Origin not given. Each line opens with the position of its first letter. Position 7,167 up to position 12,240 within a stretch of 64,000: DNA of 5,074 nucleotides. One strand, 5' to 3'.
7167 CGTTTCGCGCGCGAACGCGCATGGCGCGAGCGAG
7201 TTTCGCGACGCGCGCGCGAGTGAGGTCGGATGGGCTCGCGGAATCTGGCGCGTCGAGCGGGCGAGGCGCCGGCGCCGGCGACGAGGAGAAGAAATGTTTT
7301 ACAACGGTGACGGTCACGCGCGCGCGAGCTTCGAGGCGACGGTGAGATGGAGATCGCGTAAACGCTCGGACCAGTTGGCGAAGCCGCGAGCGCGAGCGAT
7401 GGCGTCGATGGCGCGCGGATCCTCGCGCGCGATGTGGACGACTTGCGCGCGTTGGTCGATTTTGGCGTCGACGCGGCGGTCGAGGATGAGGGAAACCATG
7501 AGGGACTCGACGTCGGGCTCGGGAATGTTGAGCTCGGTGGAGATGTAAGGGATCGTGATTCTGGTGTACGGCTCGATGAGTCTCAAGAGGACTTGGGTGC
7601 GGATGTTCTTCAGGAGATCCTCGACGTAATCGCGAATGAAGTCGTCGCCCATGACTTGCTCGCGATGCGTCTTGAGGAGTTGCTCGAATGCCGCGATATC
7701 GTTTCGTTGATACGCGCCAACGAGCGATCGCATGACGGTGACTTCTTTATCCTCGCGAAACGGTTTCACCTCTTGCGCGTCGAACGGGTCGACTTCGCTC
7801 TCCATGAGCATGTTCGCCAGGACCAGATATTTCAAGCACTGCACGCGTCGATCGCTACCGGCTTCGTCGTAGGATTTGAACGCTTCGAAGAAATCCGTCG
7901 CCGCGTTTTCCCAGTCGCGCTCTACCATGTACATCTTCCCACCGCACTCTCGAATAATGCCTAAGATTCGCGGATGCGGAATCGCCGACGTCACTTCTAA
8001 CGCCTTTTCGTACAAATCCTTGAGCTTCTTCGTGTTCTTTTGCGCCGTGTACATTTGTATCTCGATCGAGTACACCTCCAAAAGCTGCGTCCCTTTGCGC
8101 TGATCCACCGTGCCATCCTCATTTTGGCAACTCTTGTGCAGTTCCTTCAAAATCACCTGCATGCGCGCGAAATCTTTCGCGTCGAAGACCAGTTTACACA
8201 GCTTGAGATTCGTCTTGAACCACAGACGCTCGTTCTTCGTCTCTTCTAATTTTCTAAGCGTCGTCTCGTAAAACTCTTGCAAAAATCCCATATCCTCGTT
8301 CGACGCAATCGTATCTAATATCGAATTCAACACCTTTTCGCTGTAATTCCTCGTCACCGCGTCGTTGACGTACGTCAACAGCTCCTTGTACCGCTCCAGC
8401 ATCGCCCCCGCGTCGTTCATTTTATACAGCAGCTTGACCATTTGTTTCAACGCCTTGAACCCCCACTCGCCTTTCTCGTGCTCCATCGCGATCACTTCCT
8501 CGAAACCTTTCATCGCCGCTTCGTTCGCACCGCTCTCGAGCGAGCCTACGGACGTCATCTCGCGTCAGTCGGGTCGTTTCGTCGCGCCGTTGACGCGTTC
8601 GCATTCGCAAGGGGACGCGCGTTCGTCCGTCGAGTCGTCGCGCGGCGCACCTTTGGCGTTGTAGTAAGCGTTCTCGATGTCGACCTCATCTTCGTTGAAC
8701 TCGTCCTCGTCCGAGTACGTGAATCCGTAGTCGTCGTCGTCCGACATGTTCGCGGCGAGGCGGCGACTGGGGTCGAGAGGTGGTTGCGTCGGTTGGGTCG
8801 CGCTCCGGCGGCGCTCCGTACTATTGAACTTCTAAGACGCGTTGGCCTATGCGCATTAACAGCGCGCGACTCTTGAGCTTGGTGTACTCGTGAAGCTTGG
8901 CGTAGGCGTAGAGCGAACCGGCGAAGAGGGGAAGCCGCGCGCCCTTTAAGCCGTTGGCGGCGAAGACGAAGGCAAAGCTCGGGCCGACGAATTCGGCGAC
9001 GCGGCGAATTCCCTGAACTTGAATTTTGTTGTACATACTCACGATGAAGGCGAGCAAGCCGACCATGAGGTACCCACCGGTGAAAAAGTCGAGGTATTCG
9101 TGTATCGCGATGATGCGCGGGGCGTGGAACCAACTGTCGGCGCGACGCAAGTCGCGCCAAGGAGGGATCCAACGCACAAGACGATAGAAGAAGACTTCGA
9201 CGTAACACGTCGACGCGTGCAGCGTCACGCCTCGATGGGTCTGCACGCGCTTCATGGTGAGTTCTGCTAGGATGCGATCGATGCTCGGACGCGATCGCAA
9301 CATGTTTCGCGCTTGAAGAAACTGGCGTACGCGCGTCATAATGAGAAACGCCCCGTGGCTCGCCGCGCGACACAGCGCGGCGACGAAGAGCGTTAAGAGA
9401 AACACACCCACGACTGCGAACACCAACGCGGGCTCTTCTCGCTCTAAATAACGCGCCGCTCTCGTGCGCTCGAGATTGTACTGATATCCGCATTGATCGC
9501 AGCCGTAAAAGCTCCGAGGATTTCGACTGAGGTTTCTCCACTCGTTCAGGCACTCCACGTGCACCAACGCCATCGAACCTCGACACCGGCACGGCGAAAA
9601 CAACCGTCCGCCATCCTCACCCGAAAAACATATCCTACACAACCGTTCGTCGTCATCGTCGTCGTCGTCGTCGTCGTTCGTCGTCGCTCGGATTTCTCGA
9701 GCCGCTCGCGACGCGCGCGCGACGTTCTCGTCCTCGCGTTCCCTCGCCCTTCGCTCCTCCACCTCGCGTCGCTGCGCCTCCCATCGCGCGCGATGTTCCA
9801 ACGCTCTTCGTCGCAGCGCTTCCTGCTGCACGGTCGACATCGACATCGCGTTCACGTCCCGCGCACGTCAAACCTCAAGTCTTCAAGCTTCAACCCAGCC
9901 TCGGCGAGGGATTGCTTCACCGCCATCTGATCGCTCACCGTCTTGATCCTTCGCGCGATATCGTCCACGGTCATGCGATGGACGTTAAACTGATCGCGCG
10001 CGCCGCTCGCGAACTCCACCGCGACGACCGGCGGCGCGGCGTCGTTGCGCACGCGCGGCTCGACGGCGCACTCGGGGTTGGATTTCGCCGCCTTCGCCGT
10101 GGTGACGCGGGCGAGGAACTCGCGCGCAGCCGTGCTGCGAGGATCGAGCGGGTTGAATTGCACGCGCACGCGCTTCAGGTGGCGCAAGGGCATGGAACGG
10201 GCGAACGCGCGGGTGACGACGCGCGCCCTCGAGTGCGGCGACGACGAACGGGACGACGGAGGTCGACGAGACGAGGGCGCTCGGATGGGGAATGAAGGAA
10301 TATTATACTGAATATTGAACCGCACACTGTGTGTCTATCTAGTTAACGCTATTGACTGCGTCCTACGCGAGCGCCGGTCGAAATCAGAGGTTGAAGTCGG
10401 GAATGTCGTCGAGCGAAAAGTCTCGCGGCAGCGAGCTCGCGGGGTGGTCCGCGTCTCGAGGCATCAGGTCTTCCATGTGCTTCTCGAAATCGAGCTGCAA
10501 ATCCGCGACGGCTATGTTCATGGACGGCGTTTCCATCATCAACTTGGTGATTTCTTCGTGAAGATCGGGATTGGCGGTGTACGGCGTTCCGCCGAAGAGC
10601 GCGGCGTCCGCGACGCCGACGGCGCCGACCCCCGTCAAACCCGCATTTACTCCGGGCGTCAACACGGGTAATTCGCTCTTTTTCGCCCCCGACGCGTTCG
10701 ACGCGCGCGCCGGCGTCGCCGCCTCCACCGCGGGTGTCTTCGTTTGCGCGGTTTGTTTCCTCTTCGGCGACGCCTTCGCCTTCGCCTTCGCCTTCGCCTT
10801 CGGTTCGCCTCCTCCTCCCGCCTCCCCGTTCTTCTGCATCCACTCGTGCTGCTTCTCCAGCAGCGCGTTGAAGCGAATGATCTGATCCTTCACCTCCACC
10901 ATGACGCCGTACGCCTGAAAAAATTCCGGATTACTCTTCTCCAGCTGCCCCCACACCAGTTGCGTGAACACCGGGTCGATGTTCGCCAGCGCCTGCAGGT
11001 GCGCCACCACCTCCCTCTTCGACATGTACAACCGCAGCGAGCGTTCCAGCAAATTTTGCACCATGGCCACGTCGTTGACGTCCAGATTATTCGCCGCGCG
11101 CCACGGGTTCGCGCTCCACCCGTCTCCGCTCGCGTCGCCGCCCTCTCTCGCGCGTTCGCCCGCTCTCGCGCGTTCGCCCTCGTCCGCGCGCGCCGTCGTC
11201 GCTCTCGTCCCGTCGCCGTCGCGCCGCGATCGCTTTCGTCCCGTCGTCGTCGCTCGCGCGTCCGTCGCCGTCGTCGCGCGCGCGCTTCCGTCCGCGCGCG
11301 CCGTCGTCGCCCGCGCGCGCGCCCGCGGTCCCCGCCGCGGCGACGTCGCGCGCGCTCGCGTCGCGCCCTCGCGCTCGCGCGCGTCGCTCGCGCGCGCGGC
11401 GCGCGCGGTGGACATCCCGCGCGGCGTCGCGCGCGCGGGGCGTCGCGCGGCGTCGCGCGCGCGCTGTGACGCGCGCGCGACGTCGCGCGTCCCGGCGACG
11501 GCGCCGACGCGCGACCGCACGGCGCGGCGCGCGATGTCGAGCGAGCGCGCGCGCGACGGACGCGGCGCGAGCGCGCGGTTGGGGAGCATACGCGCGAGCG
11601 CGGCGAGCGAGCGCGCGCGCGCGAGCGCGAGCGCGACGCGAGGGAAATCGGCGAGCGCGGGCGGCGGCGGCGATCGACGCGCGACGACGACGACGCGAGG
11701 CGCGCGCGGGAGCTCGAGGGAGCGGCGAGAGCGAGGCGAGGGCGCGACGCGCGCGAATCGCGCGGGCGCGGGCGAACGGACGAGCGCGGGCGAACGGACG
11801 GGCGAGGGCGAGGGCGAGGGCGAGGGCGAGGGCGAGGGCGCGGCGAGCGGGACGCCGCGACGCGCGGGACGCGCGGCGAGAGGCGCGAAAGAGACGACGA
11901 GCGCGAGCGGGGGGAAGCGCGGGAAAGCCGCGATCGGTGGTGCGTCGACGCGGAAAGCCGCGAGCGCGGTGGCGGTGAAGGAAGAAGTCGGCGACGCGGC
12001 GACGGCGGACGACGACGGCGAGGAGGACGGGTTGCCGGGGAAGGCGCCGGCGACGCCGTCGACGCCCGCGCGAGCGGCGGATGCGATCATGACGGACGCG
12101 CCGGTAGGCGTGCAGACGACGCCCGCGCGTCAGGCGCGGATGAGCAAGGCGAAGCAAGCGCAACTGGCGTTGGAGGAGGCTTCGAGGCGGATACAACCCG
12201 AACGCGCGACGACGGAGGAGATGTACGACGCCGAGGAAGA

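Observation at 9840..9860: Two same-strand genes separated by 5 nt: mL53 stop codon (9852-9854) and first ATG of the RING-CH gene (9844-9846)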

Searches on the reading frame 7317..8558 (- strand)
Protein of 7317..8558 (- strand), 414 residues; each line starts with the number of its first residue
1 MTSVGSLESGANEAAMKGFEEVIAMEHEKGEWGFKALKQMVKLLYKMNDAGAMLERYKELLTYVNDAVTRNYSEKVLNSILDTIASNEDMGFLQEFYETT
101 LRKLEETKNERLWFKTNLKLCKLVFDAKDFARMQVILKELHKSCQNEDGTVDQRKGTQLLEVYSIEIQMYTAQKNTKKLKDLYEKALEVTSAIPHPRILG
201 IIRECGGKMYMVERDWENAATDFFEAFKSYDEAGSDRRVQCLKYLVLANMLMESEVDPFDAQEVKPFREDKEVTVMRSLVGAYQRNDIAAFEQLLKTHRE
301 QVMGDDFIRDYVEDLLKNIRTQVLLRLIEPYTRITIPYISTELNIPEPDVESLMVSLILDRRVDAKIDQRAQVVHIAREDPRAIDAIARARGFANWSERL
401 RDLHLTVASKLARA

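Call 4: search_protein_families(library=pfam, proteins=[window:7317-8558:-], max_evalue=0.01)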
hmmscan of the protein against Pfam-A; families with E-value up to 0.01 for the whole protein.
window:7317-8558:- (414 aa): 2 families
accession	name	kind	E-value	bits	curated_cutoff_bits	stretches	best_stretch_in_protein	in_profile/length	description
PF01399.33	PCI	-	1.6e-22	80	22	1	295-376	1-82/84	PCI domain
PF13929.11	mRNA_stabil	-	0.00013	21.6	25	1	41-114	166-237/286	mRNA stabilisation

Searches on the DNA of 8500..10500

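Call 63: search_rna_families(source=window, start=8500, end=10500, threshold=evalue, max_evalue=1)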
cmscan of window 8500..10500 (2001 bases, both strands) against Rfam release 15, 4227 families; matches with E-value up to 1: 2.
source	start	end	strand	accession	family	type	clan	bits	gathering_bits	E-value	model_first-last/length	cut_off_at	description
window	9925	10036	-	RF02916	atpB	Cis-reg;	-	18.4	37.4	0.31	1-128/128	no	atpB RNA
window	9591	9727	+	RF02571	Mcr7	Gene; sRNA;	-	14.5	380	1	1-351/351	no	mcr7 sRNA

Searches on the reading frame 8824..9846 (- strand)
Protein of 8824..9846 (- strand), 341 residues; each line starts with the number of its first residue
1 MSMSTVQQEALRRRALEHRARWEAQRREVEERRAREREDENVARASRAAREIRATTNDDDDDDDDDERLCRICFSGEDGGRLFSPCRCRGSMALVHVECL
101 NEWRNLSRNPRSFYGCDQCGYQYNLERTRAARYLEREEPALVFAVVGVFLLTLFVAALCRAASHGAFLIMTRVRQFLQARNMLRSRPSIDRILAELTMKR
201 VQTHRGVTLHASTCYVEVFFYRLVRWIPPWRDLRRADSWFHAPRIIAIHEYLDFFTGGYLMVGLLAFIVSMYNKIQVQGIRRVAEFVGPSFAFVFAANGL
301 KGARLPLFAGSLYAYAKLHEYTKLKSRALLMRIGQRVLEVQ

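Call 4: search_protein_families(library=pfam, proteins=[window:8824-9846:-], max_evalue=0.01)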
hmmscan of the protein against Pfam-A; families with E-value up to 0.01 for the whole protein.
window:8824-9846:- (341 aa): 1 family
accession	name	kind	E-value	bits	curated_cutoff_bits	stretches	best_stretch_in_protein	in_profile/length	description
PF12906.13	RINGv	-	7.3e-13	48.9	21.6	1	70-119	1-47/47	RING-variant domain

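Call 8: find_encoding_contigs(protein=window:8824-9846:-, flank=4000, max_places=10)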
Protein window:8824-9846:- (341 aa): no gene with exactly this product is on record in the collection.

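Call 9: find_homologous_proteins(query=window:8824-9846:-)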
Query window:8824-9846:- (341 aa): 41 proteins with E <= 0.001 among 8000 candidates.
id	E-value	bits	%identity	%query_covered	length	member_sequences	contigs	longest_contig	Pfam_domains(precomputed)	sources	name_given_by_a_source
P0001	2.7e-224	761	99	100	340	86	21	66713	PF12906.14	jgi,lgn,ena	jgi:hypothetical protein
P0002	8.0e-147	507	64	89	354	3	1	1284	PF12906.14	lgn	-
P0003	2.7e-144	498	64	99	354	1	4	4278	PF12906.14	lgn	-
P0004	5.0e-140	484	63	99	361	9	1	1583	PF12906.14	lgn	-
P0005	1.5e-139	483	98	66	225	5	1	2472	PF12906.14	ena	-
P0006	9.9e-137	473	63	100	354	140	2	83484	PF12906.14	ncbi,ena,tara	tara:strand:- start:230 stop:1294 length:1065 start_codon:yes stop_codon:yes gene_type:complete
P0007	1.1e-118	414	55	100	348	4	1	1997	PF12906.14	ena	-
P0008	6.3e-115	402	53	100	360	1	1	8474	PF12906.14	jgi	-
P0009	8.8e-115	401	52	100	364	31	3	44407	PF12906.14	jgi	jgi:hypothetical protein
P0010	1.5e-114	401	54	100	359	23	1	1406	PF12906.14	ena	-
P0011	5.9e-114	399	54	100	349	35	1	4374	PF12906.14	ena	-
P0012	4.6e-99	350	63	73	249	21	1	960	-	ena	-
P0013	5.2e-99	349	50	100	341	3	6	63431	PF12906.14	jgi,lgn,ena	-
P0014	7.1e-76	273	63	60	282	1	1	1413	PF12906.14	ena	-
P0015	1.6e-70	256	47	90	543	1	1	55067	PF12906.14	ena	-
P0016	1.2e-47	181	36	80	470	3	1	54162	PF12906.14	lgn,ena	-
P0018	6.9e-35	139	30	99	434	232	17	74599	PF12906.14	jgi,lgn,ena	jgi:hypothetical protein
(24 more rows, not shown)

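Call 13: find_encoding_contigs(protein=P0018, flank=3000, max_places=4)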
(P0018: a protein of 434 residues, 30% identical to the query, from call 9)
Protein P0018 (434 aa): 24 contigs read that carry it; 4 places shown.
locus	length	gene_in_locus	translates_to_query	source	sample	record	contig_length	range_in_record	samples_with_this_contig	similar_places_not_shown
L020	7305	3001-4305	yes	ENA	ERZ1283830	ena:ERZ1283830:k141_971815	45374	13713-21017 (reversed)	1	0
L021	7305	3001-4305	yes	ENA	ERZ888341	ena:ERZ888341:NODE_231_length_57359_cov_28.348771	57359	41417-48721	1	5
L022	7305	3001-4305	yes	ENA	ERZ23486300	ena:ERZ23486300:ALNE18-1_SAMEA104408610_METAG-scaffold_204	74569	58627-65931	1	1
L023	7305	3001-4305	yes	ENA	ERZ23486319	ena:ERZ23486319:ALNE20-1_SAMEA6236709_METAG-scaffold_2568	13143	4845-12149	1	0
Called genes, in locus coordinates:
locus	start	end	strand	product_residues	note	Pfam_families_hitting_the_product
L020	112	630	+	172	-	-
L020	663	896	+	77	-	PF12481:DUF3700 (weak)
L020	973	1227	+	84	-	-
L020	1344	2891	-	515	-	PF05721:PhyH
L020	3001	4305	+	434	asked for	PF12906:RINGv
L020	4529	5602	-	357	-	PF00702:Hydrolase, PF13419:HAD_2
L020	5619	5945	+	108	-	-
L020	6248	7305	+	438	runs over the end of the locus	PF00654:Voltage_CLC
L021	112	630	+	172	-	-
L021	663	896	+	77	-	PF12481:DUF3700 (weak)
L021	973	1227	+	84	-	-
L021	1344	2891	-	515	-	PF05721:PhyH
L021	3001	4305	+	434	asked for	PF12906:RINGv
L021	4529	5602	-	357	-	PF00702:Hydrolase, PF13419:HAD_2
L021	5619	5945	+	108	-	-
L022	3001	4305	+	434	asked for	PF12906:RINGv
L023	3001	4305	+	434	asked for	PF12906:RINGv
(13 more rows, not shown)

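Call 16: find_encoding_contigs(protein=P0004, flank=3000, max_places=10)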
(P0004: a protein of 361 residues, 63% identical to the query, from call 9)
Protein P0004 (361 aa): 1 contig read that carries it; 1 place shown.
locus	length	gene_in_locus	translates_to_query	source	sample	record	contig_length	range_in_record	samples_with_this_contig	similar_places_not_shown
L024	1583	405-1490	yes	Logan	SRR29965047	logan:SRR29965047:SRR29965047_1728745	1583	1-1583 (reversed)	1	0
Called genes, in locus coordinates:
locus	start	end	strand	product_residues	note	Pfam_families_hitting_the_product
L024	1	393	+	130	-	?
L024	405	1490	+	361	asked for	PF12906:RINGv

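Call 21: find_encoding_contigs(protein=P0006, flank=3000, max_places=6)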
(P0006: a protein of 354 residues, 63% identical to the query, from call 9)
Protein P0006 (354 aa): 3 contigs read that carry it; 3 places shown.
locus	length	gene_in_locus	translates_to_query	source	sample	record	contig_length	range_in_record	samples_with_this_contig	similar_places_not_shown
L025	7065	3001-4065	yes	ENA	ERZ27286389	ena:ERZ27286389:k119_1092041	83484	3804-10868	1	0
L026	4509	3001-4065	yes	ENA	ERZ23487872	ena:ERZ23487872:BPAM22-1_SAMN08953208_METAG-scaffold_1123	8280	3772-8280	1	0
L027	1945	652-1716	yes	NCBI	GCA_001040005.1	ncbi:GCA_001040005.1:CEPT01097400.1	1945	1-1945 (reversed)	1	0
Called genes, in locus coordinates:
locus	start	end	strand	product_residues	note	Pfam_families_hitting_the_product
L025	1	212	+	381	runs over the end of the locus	PF01208:URO-D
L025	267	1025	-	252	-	PF05132:RNA_pol_Rpc4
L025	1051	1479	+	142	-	-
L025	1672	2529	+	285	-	PF09713:A_thal_3526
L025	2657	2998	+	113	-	PF26962:DUF8302 (weak), PF10780:MRP_L53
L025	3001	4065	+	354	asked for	PF12906:RINGv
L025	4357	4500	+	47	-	-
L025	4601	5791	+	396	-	PF01399:PCI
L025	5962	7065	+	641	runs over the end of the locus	PF02990:EMP70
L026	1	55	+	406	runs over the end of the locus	PF01208:URO-D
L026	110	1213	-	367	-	PF05132:RNA_pol_Rpc4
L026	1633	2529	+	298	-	PF09713:A_thal_3526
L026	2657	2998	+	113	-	PF26962:DUF8302 (weak), PF10780:MRP_L53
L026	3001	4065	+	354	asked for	PF12906:RINGv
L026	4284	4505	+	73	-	-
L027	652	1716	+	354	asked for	PF12906:RINGv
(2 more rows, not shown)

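Call 25: find_encoding_contigs(protein=P0016, flank=3000, max_places=3)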
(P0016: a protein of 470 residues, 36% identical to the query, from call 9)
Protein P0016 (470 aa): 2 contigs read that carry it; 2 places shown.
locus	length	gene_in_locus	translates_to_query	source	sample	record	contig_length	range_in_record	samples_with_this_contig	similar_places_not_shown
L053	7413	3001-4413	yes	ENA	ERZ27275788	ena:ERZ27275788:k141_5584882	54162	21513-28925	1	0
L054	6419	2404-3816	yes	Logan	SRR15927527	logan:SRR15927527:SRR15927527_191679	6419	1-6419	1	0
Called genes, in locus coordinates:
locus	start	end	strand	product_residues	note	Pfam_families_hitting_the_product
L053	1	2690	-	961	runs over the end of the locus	PF25669:SMP_MUG190-like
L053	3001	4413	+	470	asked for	PF12906:RINGv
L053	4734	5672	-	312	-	PF00702:Hydrolase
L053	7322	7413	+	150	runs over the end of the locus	-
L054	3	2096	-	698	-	?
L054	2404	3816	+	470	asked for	PF12906:RINGv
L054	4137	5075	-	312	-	PF00702:Hydrolase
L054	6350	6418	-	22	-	?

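Call 40: find_encoding_contigs(protein=P0003, flank=3000, max_places=6)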
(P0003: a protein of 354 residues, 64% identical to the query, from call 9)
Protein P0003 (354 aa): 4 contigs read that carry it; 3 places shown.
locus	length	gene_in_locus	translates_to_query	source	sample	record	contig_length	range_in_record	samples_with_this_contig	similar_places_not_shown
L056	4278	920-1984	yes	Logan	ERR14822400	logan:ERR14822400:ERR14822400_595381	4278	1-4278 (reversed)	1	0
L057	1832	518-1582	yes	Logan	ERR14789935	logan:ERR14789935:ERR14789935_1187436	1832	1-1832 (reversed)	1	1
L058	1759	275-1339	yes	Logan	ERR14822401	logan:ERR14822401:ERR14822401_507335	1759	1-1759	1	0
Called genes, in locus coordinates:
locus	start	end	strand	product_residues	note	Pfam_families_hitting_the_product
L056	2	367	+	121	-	?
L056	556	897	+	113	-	PF26962:DUF8302 (weak), PF10780:MRP_L53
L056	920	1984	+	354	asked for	PF12906:RINGv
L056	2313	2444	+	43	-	-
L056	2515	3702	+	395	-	PF01399:PCI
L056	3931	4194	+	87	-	PF02990:EMP70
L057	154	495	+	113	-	PF26962:DUF8302 (weak), PF10780:MRP_L53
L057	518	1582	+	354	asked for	PF12906:RINGv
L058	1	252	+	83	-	?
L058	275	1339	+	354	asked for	PF12906:RINGv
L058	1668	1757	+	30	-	?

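Call 61: search_solved_structures(query=window:8824-9846:-, max_evalue=0.01)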
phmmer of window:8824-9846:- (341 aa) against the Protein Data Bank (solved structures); distinct sequences matched with E-value up to 0.01: 4.
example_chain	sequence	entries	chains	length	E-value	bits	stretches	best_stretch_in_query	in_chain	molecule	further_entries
2m6m_A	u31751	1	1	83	3.4e-08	36.1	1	61-123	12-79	ERAD-associated E3 ubiquitin-protein ligase DOA10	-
8pd0_A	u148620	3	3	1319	7.8e-08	35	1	48-136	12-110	ERAD-associated E3 ubiquitin-protein ligase DOA10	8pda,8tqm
2d8s_A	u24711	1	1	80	9.1e-08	34.7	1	66-127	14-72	cellular modulator of immune recognition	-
1vyx_A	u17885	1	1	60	3e-06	29.7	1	63-125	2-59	ORF K3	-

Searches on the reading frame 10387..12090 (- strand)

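Call 4: search_protein_families(library=pfam, proteins=[window:10387-12090:-], max_evalue=0.01)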
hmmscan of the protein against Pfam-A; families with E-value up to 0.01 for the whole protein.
window:10387-12090:- (568 aa): 1 family
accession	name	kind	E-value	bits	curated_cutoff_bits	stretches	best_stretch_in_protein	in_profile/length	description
PF09713.15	A_thal_3526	-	5.7e-22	78.2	27.8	1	344-394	1-51/53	Plant protein 1589 of unknown function (A_thal_3526)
